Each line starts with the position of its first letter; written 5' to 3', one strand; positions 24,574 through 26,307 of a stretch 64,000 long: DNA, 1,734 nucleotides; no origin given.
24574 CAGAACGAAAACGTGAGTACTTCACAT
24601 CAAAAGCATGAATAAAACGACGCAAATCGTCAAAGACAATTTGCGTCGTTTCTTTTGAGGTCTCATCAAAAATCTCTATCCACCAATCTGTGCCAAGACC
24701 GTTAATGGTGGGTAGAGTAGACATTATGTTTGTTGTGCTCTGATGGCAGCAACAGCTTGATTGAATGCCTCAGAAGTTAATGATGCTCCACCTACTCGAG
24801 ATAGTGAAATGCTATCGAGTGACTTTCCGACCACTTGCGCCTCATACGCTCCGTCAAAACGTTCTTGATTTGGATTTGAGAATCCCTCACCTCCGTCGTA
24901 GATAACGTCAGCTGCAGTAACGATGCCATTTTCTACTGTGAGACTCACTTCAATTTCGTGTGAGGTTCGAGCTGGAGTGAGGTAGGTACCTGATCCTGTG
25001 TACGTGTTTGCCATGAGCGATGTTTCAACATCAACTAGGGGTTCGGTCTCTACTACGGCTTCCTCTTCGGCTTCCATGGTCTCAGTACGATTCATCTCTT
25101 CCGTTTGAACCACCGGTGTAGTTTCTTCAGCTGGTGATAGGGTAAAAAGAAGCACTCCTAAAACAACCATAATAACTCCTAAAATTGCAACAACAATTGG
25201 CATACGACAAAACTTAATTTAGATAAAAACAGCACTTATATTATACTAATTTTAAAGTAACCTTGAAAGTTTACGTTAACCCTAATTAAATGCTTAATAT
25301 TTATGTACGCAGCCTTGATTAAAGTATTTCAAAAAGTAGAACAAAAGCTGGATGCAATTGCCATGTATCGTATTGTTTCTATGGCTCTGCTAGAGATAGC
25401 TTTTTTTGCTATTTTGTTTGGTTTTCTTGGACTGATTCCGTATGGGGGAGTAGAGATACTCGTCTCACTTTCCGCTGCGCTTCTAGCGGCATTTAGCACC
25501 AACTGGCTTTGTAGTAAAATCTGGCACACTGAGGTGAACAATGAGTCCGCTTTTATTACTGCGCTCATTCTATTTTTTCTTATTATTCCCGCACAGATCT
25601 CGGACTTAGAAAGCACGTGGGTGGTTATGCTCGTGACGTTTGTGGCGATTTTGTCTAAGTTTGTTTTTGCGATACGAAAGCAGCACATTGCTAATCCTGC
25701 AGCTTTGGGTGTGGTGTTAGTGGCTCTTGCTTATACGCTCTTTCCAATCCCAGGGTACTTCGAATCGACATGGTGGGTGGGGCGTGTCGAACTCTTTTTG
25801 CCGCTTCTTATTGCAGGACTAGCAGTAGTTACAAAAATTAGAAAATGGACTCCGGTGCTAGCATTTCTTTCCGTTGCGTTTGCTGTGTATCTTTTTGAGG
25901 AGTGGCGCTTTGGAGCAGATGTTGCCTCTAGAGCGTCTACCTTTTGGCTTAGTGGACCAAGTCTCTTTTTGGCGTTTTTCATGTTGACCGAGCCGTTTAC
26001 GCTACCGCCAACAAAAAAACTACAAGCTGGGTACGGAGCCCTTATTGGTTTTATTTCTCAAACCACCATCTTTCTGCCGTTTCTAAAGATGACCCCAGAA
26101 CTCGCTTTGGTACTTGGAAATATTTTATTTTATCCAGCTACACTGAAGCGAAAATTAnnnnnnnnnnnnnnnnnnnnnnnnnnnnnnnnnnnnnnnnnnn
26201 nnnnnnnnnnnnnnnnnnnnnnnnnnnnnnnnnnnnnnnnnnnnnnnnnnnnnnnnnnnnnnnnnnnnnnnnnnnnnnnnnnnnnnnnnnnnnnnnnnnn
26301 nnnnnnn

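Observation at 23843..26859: ApbE flavin transferase, FMN-binding anchor protein and a membrane RnfD-like/FNR-fusion reductase: a compact extracytosolic flavinylation redox module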

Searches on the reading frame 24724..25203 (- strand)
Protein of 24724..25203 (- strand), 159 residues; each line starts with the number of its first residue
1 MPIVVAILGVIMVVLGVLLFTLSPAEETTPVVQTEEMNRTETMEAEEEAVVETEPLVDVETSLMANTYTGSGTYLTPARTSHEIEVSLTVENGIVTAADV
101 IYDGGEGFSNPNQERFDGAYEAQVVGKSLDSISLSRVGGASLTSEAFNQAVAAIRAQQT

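Call 3: search_protein_families(library=pfam, proteins=[window:24724-25203:-], max_evalue=1)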
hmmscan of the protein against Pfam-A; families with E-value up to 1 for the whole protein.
window:24724-25203:- (159 aa): 1 family
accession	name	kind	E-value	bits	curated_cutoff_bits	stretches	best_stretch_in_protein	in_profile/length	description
PF04205.19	FMN_bind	-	0.0032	18.5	22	1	83-153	5-74/77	FMN-binding domain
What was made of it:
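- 24724..25203 (-): Gene for a 159-aa membrane-anchored NqrC/RnfG-type FMN-binding protein (stop codon included). Pfam FMN_bind E 0.0032, below the cut-off (call 3).
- On FMN_bind domain (PF04205), NqrC/RnfG type: The window protein scores 18.5 bits, below 22 (call 3).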

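Call 4: search_protein_families(library=ncbifam, proteins=[window:24724-25203:-], max_evalue=1)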
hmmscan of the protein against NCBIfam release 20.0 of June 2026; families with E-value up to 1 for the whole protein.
window:24724-25203:- (159 aa): 0 families

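Call 31: find_homologous_proteins(query=window:24724-25203:-, max_evalue=0.001)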
Query window:24724-25203:- (159 aa): 140 proteins with E <= 0.001 among 283 candidates; the best 120 are listed.
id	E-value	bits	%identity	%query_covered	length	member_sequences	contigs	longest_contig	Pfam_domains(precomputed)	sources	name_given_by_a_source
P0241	1.1e-91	322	100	100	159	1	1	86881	-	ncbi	-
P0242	7.1e-83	293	89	100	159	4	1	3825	-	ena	-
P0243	3.0e-78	278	82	100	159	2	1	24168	-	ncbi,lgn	-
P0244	2.1e-69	250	76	100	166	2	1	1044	-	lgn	-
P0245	6.2e-69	248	75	100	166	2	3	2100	-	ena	-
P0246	9.9e-68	244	74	100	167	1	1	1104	-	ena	-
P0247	2.2e-65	237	73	100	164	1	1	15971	-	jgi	-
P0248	4.2e-65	236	74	100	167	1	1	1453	-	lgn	-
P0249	5.5e-65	235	72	100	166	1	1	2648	-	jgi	-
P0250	2.0e-64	233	71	100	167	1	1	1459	-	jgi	jgi:hypothetical protein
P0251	4.0e-64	232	69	93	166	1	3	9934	-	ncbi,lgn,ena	-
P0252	2.8e-63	230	73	100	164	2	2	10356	-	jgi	jgi:hypothetical protein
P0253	5.5e-63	229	72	100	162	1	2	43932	-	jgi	jgi:hypothetical protein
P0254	1.0e-62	228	69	100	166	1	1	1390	-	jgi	jgi:hypothetical protein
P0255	1.6e-62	227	69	100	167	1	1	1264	-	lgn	-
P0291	7.8e-42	160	56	99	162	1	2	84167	PF04205.20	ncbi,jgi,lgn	-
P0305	3.0e-38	149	55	100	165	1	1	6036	PF04205.20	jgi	jgi:FMN-binding domain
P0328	9.8e-33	131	48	89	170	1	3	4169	PF04205.20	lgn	-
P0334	1.1e-30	124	48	97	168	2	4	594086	PF04205.20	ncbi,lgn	-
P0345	2.2e-28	117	54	80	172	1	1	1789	PF04205.20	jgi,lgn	jgi:cytoskeletal protein RodZ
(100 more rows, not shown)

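Call 39: search_solved_structures(query=A4, max_evalue=10, show_alignments=3)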
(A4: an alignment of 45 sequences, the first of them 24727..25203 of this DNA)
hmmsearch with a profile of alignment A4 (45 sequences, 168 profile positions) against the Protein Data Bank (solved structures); distinct sequences matched with E-value up to 10: 2.
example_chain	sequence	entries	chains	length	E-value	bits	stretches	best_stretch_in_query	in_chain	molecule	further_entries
4les_A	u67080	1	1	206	0.18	15.2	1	28-113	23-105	Protein - conserved hypothetical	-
8fk7_A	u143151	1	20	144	0.51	13.7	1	2-61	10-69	Flagellin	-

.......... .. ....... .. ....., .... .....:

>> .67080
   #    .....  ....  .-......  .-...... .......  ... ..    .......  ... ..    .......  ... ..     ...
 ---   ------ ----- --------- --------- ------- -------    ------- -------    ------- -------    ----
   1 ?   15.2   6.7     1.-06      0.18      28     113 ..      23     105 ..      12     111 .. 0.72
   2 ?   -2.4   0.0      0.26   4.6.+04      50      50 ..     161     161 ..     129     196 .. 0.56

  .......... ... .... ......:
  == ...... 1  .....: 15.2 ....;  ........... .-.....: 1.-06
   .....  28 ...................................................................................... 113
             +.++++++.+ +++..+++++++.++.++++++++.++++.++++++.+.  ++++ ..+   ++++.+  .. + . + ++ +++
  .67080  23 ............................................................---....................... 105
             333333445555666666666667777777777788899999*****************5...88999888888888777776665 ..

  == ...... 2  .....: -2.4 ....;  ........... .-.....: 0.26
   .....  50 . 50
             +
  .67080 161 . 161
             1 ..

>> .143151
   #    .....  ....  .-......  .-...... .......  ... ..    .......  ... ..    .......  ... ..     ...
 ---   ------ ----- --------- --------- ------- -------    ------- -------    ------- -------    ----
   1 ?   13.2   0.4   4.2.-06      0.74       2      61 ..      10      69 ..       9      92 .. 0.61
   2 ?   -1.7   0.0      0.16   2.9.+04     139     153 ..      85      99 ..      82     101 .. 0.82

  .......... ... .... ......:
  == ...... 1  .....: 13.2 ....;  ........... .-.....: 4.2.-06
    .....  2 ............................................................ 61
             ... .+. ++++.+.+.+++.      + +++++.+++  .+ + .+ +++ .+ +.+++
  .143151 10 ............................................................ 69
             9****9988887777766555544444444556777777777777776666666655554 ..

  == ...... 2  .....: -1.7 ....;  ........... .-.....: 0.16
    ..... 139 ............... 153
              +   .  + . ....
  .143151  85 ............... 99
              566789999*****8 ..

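Call 40: search_protein_families(library=pfam, alignment_id=A4, max_evalue=0.01)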
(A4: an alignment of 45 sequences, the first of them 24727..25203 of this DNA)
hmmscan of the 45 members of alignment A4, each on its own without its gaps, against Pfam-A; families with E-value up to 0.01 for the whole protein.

A. member 1, window:24727-25203:- (159 aa): 1 family
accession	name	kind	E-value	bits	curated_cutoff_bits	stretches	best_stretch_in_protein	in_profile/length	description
PF04205.19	FMN_bind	-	0.0032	18.5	22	1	83-153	5-74/77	FMN-binding domain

B. families by the number of members that match (of 45 scanned): 5 families
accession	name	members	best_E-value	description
PF04205.19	FMN_bind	24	4.7e-06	FMN-binding domain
PF12685.13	SpoIIIAH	2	0.0017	SpoIIIAH-like protein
PF22852.1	SoxE_N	1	0.002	Sulfocyanin, N-terminal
PF14030.11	DUF4245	1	0.005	Protein of unknown function (DUF4245)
PF23927.1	DUF7265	1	0.0079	Domain of unknown function (DUF7265)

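Call 49: predict_structure(alignment_id=A4)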
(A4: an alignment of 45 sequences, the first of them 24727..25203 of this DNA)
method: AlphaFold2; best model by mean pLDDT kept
length: 159 residues; sequences in the alignment: 45
mean_pLDDT: 79.7   pTM: 0.57
mean pLDDT of the five models: 79.7, 79.0, 77.7, 77.7, 77.3
residues with pLDDT >= 90: 100; 70-90: 17; 50-70: 7; < 50: 35
segments of 3 or more residues with pLDDT < 50: 26-55, 57-61
pLDDT, mean of each block of 10 residues (from residue 1): 90 88 51 36 42 48 80 94 95 93 92 95 94 93 96 90
secondary structure, 60 per line:
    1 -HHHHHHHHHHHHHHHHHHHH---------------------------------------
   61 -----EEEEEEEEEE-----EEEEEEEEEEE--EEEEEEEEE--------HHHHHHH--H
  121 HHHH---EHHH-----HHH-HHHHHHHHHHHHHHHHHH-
elements in order: H2-21 E66-75 E81-91 E94-102 H111-117 H120-124 H141-158
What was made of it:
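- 25141..25200 (-): N-terminal TM anchor of the FMN_bind protein (residues 2-21). Helix 2-21 in the AlphaFold model (call 49).
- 25021..25140 (-): Acidic, Thr/Pro-containing disordered tether (residues 22-61; 12 Glu among residues 22-62). pLDDT below 50 for residues 26-61 (call 49).
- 24727..25020 (-): FMN-binding domain proper (residues 62-159). pLDDT above 90 (call 49).
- On FMN_bind domain (PF04205), NqrC/RnfG type: The model has pLDDT above 90 for residues 62-159 (call 49).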

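Call 53: fold_search(model_id=the predicted structure, library=pdb)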
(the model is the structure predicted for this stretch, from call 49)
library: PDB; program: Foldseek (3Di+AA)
matches with E <= 10: 510; with E <= 0.001: 0
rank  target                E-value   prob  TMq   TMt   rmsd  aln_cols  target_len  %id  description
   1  3o6u_C                5.6e-03  0.99  0.33  0.41   6.9       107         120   15  Crystal Structure of CPE2226 protein from Clostridium perfringens. Northeast Structural Genomics Consortium Target CpR (released 2010-08-11)
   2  3o6u_D                1.7e-02  0.89  0.31  0.38   7.7       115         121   13  Crystal Structure of CPE2226 protein from Clostridium perfringens. Northeast Structural Genomics Consortium Target CpR (released 2010-08-11)
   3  7c8o_D                2.1e-02  1.00  0.42  0.57   3.3       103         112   13  Crystal structure of IscU D40A/H106A variant (released 2021-06-09)
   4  3o6u_A                2.5e-02  0.84  0.31  0.38   7.6       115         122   13  Crystal Structure of CPE2226 protein from Clostridium perfringens. Northeast Structural Genomics Consortium Target CpR (released 2010-08-11)
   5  8p2a                  3.7e-02  0.99  0.40  0.66   3.7        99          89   20  Crystal structure of SaFMN3 domain 2 (released 2023-07-19)
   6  4eb5_C                4.7e-02  1.00  0.44  0.49   2.8       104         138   13  A. fulgidus IscS-IscU complex structure (released 2012-05-02)
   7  6jzv_D                7.4e-02  0.85  0.31  0.35   5.9       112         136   17  Crystal structure of SufU from Bacillus subtilis (released 2020-05-06)
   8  5xd8_B                7.4e-02  0.72  0.32  0.16   7.1       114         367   12  Crystal structure analysis of 3,6-anhydro-L-galactonate cycloisomerase (released 2017-09-27)
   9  6jzw_D                9.5e-02  0.82  0.32  0.37   4.8       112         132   17  Crystal structure of SufU from Bacillus subtilis with Cys persulfurated (released 2020-05-06)
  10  6jzv_A                1.0e-01  0.90  0.37  0.40   5.6       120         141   15  Crystal structure of SufU from Bacillus subtilis (released 2020-05-06)
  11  5xd7                  1.0e-01  0.66  0.21  0.11   7.4        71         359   13  Crystal structure analysis of 3,6-anhydro-L-galactonate cycloisomerase (released 2017-09-27)
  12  3r07_C                1.1e-01  0.95  0.36  0.61   3.8       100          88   17  Structural analysis of an archaeal lipoylation system. A bi-partite lipoate protein ligase and its E2 lipoyl domain fr (released 2012-04-25)
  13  5xd8_A                1.3e-01  0.54  0.20  0.11   7.5        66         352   17  Crystal structure analysis of 3,6-anhydro-L-galactonate cycloisomerase (released 2017-09-27)
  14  4h83_C                1.5e-01  0.38  0.21  0.11   7.7        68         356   10  Crystal structure of Mandelate racemase/muconate lactonizing enzyme (EFI target:502127) (released 2012-10-10)
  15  6jzv_C                1.7e-01  0.80  0.34  0.38   5.2       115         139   14  Crystal structure of SufU from Bacillus subtilis (released 2020-05-06)
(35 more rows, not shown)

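Call 61: list_cluster_members(proteins=[P0241, P0001, P0122])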
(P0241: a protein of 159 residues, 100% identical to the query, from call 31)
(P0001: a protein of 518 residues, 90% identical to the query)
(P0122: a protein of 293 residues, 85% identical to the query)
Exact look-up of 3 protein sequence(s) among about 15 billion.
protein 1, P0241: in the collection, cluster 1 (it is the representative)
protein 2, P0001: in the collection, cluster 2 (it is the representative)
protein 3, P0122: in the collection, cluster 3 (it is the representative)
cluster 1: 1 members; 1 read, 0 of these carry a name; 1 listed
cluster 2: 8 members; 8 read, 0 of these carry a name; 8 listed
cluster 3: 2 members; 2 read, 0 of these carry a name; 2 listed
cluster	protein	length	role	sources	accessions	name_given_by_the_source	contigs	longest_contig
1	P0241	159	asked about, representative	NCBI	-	-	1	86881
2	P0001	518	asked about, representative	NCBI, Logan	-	-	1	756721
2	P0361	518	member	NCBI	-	-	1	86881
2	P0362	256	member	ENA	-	-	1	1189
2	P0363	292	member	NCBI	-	-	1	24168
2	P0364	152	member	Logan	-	-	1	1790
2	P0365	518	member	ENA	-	-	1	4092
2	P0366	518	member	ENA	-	-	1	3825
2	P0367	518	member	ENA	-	-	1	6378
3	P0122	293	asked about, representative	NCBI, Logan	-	-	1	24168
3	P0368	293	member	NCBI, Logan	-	-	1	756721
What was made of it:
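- Tried and rejected: No names are attached to the exact-match clusters (call 61).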

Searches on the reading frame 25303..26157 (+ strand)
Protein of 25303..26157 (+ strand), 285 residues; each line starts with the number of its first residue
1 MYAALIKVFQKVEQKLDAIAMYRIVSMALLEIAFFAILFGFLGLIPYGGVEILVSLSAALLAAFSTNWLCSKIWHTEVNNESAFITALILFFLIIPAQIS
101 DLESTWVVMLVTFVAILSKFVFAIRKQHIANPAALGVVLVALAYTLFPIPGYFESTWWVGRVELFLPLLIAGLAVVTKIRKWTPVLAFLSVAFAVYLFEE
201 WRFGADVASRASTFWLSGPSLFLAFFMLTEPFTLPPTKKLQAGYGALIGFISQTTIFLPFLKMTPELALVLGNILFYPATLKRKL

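Call 14: search_solved_structures(query=window:25303-26157:+, max_evalue=1, show_alignments=4)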
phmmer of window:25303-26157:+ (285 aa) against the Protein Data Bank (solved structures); distinct sequences matched with E-value up to 1: 0.
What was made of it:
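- Tried and rejected: Single-sequence phmmer of the N-terminal domain against the PDB found nothing (call 14).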

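Call 18: search_solved_structures(query=A2, max_evalue=1, show_alignments=4)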
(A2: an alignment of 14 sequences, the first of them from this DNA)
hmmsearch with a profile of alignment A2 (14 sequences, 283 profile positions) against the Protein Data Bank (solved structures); distinct sequences matched with E-value up to 1: 3.
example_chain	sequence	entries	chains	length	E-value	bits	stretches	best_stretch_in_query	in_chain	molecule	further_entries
9eri_D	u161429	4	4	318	0.0021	20.7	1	52-141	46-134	Na(+)-translocating ferredoxin:NAD(+) oxidoreductase complex subunit D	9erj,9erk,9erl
6bhp_A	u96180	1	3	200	0.049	16.2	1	147-197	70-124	Membrane protein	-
8ahx_D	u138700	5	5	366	0.52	12.9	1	167-252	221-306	Ion-translocating oxidoreductase complex subunit D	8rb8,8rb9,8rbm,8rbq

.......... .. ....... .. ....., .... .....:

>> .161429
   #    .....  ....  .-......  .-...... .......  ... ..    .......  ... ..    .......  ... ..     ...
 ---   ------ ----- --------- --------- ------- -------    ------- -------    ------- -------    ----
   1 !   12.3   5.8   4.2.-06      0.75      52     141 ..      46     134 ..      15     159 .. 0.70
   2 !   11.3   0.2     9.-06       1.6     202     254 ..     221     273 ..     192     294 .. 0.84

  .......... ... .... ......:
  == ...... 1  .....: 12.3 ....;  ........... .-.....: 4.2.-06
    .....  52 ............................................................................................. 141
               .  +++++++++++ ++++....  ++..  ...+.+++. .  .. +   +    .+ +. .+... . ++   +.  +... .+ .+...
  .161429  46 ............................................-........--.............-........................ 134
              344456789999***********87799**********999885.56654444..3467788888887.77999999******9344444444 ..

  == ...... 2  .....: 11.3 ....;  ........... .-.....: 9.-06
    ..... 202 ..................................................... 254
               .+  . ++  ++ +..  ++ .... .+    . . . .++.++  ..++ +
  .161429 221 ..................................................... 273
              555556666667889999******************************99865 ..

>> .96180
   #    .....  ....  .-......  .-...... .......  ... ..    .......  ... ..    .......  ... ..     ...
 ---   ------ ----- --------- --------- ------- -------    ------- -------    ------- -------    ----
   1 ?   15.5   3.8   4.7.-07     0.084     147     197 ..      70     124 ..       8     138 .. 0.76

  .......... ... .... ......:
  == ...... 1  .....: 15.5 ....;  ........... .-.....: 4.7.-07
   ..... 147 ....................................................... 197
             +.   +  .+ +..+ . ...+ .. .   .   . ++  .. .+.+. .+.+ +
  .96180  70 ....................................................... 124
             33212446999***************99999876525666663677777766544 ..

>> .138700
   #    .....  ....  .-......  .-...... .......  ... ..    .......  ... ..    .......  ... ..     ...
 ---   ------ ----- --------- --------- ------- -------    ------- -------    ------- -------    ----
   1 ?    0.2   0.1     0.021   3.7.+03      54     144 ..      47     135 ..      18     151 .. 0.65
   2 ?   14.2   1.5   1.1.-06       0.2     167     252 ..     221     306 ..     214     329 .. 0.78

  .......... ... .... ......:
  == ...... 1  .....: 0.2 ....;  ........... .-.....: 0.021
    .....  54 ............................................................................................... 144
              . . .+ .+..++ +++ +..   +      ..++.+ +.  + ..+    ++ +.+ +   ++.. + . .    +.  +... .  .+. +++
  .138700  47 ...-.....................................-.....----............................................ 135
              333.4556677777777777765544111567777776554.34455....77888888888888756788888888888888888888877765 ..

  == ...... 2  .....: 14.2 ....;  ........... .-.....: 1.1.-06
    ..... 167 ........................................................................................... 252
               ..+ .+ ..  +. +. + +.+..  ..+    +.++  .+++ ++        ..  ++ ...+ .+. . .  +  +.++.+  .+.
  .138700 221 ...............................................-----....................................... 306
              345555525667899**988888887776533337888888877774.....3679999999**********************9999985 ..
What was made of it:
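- Tried and rejected: The profile gave only weak RnfD hits (call 18).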

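Call 85: search_protein_representatives(alignment_id=A2)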
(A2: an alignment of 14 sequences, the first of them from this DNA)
Query: 14 sequences, 283 profile positions. Proteins with E-value up to 0.001 (for the whole library): 2240; up to 1e-10: 948; up to 1e-30: 462. The best 150 are listed.
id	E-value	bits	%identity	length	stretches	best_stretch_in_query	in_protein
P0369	1.2e-98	346.4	-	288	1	3-283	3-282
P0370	5.6e-95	334.3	-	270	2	108-283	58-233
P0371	8.6e-94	330.5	-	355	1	8-283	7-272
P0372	3.3e-87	308.8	-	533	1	3-283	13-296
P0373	7.2e-86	304.5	-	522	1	5-283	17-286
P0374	1.3e-82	293.8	-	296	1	7-275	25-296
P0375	1.3e-82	293.7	-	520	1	11-282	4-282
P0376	9.4e-80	284.4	-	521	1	4-282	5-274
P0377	7.4e-78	278.2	-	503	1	1-283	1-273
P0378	1.0e-77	277.7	-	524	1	6-282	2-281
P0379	2.8e-71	256.6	-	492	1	21-283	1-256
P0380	2.1e-64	234.0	-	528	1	14-283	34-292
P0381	4.0e-60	220.0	-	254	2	159-276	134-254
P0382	7.5e-60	219.1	-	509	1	8-280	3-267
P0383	7.6e-59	215.8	-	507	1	6-280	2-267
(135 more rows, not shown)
